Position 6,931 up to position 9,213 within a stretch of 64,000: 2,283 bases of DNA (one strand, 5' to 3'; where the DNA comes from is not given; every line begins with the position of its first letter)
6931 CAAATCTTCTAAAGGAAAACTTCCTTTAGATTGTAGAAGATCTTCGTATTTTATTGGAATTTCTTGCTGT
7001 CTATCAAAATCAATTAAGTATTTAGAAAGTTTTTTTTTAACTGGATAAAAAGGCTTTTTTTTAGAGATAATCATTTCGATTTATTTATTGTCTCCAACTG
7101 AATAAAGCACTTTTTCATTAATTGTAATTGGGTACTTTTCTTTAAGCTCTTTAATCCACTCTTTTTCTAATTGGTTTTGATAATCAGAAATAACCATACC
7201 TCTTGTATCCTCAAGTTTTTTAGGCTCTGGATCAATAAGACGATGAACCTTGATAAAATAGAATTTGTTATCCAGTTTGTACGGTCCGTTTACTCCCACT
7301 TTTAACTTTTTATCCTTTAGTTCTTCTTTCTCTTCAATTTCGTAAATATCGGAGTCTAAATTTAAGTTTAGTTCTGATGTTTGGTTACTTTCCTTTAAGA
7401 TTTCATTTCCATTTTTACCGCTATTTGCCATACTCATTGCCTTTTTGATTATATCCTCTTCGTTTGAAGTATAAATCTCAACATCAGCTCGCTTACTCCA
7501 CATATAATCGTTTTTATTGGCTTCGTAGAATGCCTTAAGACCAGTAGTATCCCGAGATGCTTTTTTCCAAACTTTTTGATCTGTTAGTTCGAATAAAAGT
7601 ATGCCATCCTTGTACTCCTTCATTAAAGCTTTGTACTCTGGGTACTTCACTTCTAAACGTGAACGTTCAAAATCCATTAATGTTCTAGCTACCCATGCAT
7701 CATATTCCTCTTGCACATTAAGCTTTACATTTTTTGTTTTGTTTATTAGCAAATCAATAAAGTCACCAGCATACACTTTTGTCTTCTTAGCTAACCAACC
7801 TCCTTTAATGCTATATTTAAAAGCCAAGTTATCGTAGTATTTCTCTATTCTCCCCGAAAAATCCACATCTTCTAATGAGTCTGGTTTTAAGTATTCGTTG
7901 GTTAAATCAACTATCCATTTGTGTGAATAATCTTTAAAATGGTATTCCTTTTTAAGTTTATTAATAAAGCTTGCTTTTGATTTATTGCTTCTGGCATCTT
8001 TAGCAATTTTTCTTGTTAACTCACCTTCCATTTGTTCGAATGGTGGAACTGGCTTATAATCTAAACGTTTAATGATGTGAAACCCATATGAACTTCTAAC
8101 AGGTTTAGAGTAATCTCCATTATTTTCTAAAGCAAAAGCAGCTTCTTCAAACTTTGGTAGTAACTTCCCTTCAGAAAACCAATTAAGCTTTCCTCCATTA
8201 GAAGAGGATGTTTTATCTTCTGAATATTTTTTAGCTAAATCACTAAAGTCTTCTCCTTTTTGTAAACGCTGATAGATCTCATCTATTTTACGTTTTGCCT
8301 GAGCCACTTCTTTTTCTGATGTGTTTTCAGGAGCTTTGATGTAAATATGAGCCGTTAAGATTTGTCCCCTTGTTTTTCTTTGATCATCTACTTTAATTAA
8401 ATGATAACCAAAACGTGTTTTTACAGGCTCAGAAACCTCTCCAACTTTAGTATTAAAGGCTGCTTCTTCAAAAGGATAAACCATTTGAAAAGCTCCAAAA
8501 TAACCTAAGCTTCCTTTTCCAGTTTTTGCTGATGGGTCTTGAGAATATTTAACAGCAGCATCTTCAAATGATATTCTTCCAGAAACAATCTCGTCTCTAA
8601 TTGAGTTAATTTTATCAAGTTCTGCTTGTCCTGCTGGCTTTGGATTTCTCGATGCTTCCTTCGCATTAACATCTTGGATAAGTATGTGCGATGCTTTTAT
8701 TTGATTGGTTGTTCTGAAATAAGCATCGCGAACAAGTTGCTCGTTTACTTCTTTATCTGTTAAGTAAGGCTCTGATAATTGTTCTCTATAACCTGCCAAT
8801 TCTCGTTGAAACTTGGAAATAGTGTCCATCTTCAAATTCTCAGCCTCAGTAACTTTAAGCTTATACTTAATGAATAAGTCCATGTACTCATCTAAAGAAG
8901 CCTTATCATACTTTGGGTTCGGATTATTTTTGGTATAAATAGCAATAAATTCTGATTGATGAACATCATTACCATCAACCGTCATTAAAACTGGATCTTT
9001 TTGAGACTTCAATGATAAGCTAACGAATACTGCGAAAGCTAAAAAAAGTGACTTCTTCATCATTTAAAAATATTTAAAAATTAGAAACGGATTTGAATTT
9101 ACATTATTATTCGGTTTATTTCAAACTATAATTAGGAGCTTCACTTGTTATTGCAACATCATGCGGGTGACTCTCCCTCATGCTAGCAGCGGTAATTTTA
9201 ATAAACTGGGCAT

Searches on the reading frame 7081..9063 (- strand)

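Call 56: search_protein_families(library=pfam, proteins=[window:7081-9063:-], max_evalue=0.00001)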
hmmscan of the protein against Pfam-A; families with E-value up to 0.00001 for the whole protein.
window:7081-9063:- (660 aa): 3 families
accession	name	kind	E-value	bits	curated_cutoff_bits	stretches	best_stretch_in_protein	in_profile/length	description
PF13616.12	Rotamase_3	-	7.9e-55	184.8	22.5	2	229-335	10-114/116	PPIC-type PPIASE domain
PF00639.27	Rotamase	-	8.7e-53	177.7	21.7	2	239-333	1-95/97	PPIC-type PPIASE domain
PF13145.12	Rotamase_2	-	1.2e-25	91.1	27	3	252-345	28-119/121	PPIC-type PPIASE domain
